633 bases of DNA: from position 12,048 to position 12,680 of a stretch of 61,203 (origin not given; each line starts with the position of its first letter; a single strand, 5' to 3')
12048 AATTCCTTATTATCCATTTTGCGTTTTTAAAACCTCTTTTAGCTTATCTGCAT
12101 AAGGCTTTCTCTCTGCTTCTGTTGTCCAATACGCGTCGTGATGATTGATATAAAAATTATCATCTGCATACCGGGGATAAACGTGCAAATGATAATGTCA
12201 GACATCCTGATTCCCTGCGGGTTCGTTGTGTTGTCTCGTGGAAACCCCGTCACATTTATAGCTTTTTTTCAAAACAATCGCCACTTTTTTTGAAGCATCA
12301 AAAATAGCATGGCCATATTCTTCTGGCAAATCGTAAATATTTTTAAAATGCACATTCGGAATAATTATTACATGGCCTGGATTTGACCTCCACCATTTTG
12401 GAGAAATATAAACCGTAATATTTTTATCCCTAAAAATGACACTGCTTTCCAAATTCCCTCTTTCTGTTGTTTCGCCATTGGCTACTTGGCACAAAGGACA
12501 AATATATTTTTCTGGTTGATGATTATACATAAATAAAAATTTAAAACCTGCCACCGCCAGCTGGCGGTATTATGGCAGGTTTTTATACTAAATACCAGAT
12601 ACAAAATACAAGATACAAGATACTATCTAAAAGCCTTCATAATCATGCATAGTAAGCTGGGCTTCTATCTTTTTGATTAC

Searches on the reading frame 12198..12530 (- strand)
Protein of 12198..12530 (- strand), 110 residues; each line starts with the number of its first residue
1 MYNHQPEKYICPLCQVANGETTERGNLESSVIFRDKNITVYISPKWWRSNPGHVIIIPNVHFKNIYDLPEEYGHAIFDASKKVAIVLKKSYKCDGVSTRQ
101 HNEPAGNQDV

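Call 47: search_protein_families(library=pfam, proteins=[window:12198-12530:-], max_evalue=0.001)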
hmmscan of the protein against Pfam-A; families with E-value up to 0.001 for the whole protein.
window:12198-12530:- (110 aa): 2 families
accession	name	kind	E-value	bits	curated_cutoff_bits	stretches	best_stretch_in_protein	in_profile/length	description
PF01230.28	HIT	-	2.7e-05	25.2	21.5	1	28-110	5-85/98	HIT domain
PF11969.13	DcpS_C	-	0.00074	20.4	24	1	11-92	2-75/114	Scavenger mRNA decapping enzyme C-term binding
